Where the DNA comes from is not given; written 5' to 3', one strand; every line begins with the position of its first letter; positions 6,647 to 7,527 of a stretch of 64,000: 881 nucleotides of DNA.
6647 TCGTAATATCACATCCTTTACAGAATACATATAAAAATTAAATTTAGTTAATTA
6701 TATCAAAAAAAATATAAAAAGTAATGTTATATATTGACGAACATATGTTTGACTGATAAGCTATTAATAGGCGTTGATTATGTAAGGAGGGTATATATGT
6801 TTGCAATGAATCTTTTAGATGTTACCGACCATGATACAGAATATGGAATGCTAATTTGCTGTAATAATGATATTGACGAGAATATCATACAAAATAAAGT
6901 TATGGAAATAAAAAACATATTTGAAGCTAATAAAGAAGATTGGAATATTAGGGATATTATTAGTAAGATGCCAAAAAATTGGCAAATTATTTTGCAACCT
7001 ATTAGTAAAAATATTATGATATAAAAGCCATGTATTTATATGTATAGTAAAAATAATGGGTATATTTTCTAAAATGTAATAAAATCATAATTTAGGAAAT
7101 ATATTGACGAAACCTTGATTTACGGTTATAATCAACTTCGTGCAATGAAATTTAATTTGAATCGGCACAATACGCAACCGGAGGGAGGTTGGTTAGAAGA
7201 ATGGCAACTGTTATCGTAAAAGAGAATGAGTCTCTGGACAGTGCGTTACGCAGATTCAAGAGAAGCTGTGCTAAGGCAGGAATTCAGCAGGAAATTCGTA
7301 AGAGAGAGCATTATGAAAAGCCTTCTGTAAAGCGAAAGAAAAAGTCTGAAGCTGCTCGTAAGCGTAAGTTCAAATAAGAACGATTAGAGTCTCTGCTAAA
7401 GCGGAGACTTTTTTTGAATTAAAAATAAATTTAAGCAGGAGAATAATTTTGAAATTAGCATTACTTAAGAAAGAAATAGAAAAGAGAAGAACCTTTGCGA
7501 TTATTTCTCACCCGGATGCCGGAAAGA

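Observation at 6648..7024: LexA-box-like palindrome inside an R-M cassette, identical in class to the recA SOS box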

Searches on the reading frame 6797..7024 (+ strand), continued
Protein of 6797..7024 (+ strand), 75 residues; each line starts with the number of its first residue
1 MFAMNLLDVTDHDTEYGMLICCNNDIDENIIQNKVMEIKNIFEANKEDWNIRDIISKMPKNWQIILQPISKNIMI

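Call 76: fold_search(model_id=the predicted structure, library=viral)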
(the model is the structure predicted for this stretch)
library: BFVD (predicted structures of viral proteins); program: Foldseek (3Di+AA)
matches with E <= 10: 81; with E <= 0.001: 0
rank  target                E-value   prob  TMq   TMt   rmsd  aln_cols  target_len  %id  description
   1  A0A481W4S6            3.6e-01  0.69  0.46  0.23   2.9        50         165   18  Uncharacterized protein [Pseudomonas phage Psa21]
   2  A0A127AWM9            1.6e+00  0.16  0.47  0.38   5.1        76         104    9  Uncharacterized protein [Bacillus phage SP-15]
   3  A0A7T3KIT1            2.0e+00  0.11  0.39  0.40   7.4        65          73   11  (no name in the UniProt tables at hand)
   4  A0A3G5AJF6            2.0e+00  0.08  0.30  0.25   9.2        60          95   12  Uncharacterized protein (Fragment) [Sylvanvirus sp.]
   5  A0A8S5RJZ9            2.1e+00  0.30  0.36  0.48   5.2        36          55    6  Uncharacterized protein [virus sp. ctDJ83]
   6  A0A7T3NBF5            3.5e+00  0.08  0.39  0.41   5.8        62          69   16  Uncharacterized protein [Cronobacter phage vB_CsaM_SemperBestia]
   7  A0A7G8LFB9            3.5e+00  0.02  0.23  0.21  10.6        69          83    6  (no name in the UniProt tables at hand)
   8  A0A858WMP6            3.7e+00  0.08  0.35  0.08   7.6        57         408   14  Recombination associated protein [Xanthomonas phage FoX4]
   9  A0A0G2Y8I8            4.0e+00  0.23  0.35  0.06   1.4        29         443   21  arginine--tRNA ligase [Acanthamoeba polyphaga mimivirus]
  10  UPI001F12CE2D         4.0e+00  0.15  0.32  0.30   2.5        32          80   25  (no name look-up for this kind of identifier)
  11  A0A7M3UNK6            4.0e+00  0.02  0.26  0.18  12.5        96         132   14  Uncharacterized protein [Pyramimonas orientalis virus 01B]
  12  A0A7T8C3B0            4.2e+00  0.18  0.46  0.40   2.6        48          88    4  (no name in the UniProt tables at hand)
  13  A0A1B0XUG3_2          4.6e+00  0.20  0.33  0.03   1.5        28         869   14  (no name in the UniProt tables at hand)
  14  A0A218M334            4.6e+00  0.03  0.28  0.26   8.7        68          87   13  Uncharacterized protein [Acidovorax phage ACP17]
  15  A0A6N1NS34            4.9e+00  0.15  0.36  0.06   4.7        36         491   22  Inosine/uridine-preferring nucleoside hydrolase domain-containing protein [Tupanvirus soda lake]
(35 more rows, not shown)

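Call 77: search_protein_families(library=pfam, proteins=[P0141, P0187, P0200, P0202, P0203, P0206, P0207, P0211, P0221, P0180], max_evalue=0.01)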
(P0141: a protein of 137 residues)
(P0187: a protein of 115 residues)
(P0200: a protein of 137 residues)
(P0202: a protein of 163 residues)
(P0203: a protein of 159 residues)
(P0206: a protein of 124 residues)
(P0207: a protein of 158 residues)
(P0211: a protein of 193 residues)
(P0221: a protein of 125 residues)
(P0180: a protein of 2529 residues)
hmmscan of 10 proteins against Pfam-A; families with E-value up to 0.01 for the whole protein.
P0141 (137 aa): 0 families

P0187 (115 aa): 0 families

P0200 (137 aa): 0 families

P0202 (163 aa): 0 families

P0203 (159 aa): 0 families

P0206 (124 aa): 0 families

P0207 (158 aa): 0 families

P0211 (193 aa): 0 families

P0221 (125 aa): 0 families

P0180 (2529 aa): 1 family
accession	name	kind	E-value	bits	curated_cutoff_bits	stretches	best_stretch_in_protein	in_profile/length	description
PF24593.1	DUF7617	-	1.4e-07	32.1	27.4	0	350-401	14-64/128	Domain of unknown function (DUF7617)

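Call 79: find_encoding_contigs(protein=P0144, flank=6000, max_places=3)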
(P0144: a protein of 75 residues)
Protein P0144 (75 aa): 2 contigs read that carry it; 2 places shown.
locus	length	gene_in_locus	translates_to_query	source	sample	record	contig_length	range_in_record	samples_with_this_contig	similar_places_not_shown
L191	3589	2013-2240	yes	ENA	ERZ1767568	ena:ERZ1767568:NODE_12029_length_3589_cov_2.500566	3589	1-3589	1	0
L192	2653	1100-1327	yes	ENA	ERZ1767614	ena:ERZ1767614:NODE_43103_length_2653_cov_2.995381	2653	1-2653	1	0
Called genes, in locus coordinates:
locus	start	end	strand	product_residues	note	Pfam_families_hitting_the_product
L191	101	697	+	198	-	PF00145:DNA_methylase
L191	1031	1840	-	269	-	PF27366:MwoI_N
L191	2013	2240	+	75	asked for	-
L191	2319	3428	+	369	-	-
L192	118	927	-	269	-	PF27366:MwoI_N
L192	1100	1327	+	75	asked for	-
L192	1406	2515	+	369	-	-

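Call 81: search_protein_families(library=pfam, proteins=[L191:2319-3425:+, L183:7247-7462:+, L183:4837-5943:-, L183:10574-10834:+], max_evalue=0.05)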
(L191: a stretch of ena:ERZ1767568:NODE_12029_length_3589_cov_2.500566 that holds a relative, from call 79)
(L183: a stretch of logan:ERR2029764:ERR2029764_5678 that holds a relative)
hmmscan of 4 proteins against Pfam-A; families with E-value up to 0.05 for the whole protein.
L191:2319-3425:+ (369 aa): 0 families

L183:7247-7462:+ (72 aa): 0 families

L183:4837-5943:- (368 aa): 0 families

L183:10574-10834:+ (87 aa): 0 families

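Call 85: search_solved_structures(query=A5, max_evalue=10)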
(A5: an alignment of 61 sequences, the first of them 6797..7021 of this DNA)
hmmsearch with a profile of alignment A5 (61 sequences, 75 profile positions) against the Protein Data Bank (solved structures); distinct sequences matched with E-value up to 10: 6.
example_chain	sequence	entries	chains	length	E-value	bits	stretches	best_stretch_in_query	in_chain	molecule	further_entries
5i8l_A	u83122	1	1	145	0.027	17.7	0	23-43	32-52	Lysozyme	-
5da8_A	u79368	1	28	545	0.58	13.4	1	27-59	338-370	60 kDa chaperonin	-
6cv0_A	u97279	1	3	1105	1.5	12.1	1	7-47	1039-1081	Spike glycoprotein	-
2yny_A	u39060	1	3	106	2.1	11.7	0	25-46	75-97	GENERAL CONTROL PROTEIN GCN4, PUTATIVE INNER MEMBRANE PROTEIN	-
1rp3_B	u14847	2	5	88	2.2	11.6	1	23-57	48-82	anti sigma factor FlgM | anti-sigma factor FlgM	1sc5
3h4p_A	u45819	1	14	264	4.1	10.7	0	22-43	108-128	Proteasome subunit alpha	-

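Call 90: search_dna_similar(query=window:6797-7021:+, collection=phages, mode=protein, max_evalue=0.01, max_rows=15)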
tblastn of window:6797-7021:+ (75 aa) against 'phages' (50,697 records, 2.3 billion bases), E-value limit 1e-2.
No match.

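Call 91: search_dna_similar(query=P0158, collection=phages, mode=protein, max_evalue=0.01, max_rows=15)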
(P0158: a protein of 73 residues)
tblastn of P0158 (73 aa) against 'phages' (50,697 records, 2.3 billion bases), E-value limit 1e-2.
No match.

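Call 92: search_dna_similar(query=window:6797-7021:+, collection=plasmids, mode=protein, max_evalue=0.01, max_rows=15)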
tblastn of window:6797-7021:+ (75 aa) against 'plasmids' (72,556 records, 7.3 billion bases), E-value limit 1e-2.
No match.
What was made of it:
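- Tried and rejected: tblastn of the small ORF and a distant member against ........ phages and PLSDB plasmids: no match (calls 90-92).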

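Call 95: search_protein_families(library=phrogs, proteins=[L184:6240-6458:+, L184:6836-9166:+, L184:9334-9585:+, L184:9591-9791:+, L184:9914-10447:+, L184:10453-11418:+, L184:11479-11895:+, L184:3196-3630:+, L184:3651-4613:-, L183:12752-14032:+], max_evalue=0.001)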
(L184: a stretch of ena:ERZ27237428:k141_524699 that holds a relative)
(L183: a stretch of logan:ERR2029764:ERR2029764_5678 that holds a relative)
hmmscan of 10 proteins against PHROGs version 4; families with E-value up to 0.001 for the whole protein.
L184:6240-6458:+ (73 aa): 0 families

L184:6836-9166:+ (777 aa): 14 families
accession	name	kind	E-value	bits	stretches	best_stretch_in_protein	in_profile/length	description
phrog_1829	-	DNA, RNA and nucleotide metabolism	1.2e-162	543.9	1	4-751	2-742/772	DNA primase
phrog_1156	-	DNA, RNA and nucleotide metabolism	6.4e-92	310.5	1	261-761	283-819/855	DNA primase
phrog_6088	-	DNA, RNA and nucleotide metabolism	2.1e-81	275.4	1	319-769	329-764/772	DNA primase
phrog_864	-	DNA, RNA and nucleotide metabolism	5.8e-72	244.5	1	327-770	210-627/1064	DNA primase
phrog_2478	-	DNA, RNA and nucleotide metabolism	2.1e-71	242.2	1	300-751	383-827/854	DNA polymerase/primase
phrog_13901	-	DNA, RNA and nucleotide metabolism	7.2e-64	217.1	1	1-292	4-301/341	DNA primase/helicase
phrog_16950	-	DNA, RNA and nucleotide metabolism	2.4e-53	182.2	1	346-752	388-816/843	DNA primase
phrog_1883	-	DNA, RNA and nucleotide metabolism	1.9e-52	179.6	1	394-775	380-754/756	DNA helicase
phrog_7601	-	unknown function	3.1e-30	106.6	1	487-753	3-260/289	-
phrog_3022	-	DNA, RNA and nucleotide metabolism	5.7e-26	92.2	1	4-263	5-274/788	DNA primase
phrog_35045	-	DNA, RNA and nucleotide metabolism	1.2e-11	44.5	2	76-184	83-184/826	DNA primase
phrog_8643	-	DNA, RNA and nucleotide metabolism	2.4e-09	38.2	1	33-161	52-172/179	DNA polymerase/primase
phrog_15962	-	DNA, RNA and nucleotide metabolism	6.7e-08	32.2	1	58-158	92-186/835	DNA primase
phrog_16213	-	DNA, RNA and nucleotide metabolism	2.7e-05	23.6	1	430-702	315-582/732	DNA primase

L184:9334-9585:+ (84 aa): 0 families

L184:9591-9791:+ (67 aa): 0 families

L184:9914-10447:+ (178 aa): 1 family
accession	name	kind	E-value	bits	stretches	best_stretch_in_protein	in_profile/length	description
phrog_83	-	head and packaging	1.4e-20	74.8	1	11-176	42-204/246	terminase small subunit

L184:10453-11418:+ (322 aa): 4 families
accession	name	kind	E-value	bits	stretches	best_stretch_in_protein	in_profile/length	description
phrog_10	-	head and packaging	4.2e-60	205.5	1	11-321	320-635/752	major head protein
phrog_617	-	head and packaging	2.4e-25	90.5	1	65-319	359-621/626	major head protein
phrog_17162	-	unknown function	9.2e-22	78.1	1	243-321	4-82/85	-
phrog_15928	-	head and packaging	1e-19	72.3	1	188-320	42-178/185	major head protein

L184:11479-11895:+ (139 aa): 2 families
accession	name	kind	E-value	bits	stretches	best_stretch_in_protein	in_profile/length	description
phrog_16129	-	integration and excision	1.3e-16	61.3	1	13-73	6-67/67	excisionase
phrog_7338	-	unknown function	1.6e-07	32.5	1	12-72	22-82/87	-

L184:3196-3630:+ (145 aa): 0 families

L184:3651-4613:- (320 aa): 0 families

L183:12752-14032:+ (427 aa): 5 families
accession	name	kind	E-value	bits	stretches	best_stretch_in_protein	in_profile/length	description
phrog_1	-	integration and excision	1.7e-70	240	1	18-407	101-454/611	integrase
phrog_216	-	integration and excision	1.1e-31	111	1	160-413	22-248/301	integrase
phrog_7685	-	integration and excision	2.1e-13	51.4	1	313-402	156-237/240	integrase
phrog_7269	-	integration and excision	7e-07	30.1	1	343-396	26-77/89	integrase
phrog_23271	-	unknown function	0.00044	21.1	0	346-382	9-45/67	-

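Call 100: find_related_loci(query=L184:6836-9166:+, collection=viral_contigs, flank=7000)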
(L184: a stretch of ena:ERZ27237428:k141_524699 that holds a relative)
Query L184:6836-9166:+ (777 aa) in viral_contigs; peptide patterns used: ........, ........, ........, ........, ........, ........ (x = any residue, [..] = any of these).
31 stretches matched a pattern; 21 encode a relative of the query (tblastn E <= 1e-3); 21 distinct loci.
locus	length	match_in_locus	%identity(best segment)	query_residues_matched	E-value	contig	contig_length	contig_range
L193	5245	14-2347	85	1-777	0e+0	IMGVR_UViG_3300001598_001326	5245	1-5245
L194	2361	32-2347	70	3-777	0e+0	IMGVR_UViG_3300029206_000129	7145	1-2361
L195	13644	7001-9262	59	6-769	0e+0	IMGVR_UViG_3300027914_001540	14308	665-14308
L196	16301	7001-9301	57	8-777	0e+0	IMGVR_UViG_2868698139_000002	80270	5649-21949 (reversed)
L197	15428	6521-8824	56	5-776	0e+0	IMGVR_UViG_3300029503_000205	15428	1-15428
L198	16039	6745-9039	55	5-771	0e+0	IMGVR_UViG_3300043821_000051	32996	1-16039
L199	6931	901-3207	48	2-768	0e+0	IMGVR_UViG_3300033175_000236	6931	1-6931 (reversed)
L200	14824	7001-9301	55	5-776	0e+0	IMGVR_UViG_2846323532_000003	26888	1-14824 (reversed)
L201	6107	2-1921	53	137-777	0e+0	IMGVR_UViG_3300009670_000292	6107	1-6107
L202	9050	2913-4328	61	297-769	0e+0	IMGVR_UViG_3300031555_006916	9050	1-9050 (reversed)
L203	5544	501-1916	61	297-769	0e+0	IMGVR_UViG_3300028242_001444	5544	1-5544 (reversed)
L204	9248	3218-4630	62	297-768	0e+0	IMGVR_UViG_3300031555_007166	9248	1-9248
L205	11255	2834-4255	62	301-775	0e+0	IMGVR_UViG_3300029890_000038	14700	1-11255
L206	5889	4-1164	63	382-769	7e-165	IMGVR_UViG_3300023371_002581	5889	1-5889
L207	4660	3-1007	57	434-768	9e-125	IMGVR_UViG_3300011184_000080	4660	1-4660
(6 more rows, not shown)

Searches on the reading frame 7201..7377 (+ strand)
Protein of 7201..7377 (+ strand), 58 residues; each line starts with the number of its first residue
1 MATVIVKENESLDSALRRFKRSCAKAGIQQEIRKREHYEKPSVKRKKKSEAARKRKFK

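Call 14: find_encoding_contigs(protein=window:7201-7377:+, flank=6000, max_places=10)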
Protein window:7201-7377:+ (58 aa): 23 contigs read that carry it; 7 places shown.
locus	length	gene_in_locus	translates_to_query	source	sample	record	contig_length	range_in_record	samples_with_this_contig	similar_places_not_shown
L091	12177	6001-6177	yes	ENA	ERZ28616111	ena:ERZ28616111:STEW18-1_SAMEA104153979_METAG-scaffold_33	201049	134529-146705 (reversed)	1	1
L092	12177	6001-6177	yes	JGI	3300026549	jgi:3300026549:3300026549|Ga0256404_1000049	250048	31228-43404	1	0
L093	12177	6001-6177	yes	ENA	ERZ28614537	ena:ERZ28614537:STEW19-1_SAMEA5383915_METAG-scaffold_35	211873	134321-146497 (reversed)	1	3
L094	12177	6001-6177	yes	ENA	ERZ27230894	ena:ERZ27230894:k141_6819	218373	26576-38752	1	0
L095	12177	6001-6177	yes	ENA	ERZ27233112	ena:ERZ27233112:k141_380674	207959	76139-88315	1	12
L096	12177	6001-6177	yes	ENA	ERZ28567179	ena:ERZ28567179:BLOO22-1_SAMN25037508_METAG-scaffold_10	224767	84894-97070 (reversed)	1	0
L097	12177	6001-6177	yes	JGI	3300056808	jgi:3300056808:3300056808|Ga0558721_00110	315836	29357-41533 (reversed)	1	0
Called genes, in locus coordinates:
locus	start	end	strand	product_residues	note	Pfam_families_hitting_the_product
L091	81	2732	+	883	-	PF01411:tRNA-synt_2c, PF07973:tRNA_SAD, PF02272:DHHA1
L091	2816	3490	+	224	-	PF03692:CxxCxxCC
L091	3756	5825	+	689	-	PF06103:DUF948 (faint), PF02743:dCache_1, PF00015:MCPsignal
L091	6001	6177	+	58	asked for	PF01165:Ribosomal_S21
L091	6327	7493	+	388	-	PF01676:Metalloenzyme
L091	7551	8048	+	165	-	-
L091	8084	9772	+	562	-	PF00128:Alpha-amylase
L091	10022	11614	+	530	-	PF00009:GTP_EFTU, PF01926:MMR_HSR1 (faint), PF22042:EF-G_D2, PF03144:GTP_EFTU_D2, PF16658:RF3_C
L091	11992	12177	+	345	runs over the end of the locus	PF00154:RecA_N, PF08423:Rad51, PF06745:ATPase (weak), PF21096:RecA_C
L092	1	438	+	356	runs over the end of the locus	-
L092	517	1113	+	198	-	PF00702:Hydrolase, PF13419:HAD_2 (weak)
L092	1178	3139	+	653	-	PF00563:EAL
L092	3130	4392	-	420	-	PF01595:CNNM, PF00571:CBS, PF03471:CorC_HlyC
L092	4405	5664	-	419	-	PF05221:AdoHcyase, PF02826:2-Hacid_dh_C (weak), PF00670:AdoHcyase_NAD, PF07991:KARI_N (weak)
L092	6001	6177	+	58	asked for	PF01165:Ribosomal_S21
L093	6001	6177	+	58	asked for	PF01165:Ribosomal_S21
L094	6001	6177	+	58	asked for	PF01165:Ribosomal_S21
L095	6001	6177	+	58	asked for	PF01165:Ribosomal_S21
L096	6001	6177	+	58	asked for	PF01165:Ribosomal_S21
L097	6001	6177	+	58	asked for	PF01165:Ribosomal_S21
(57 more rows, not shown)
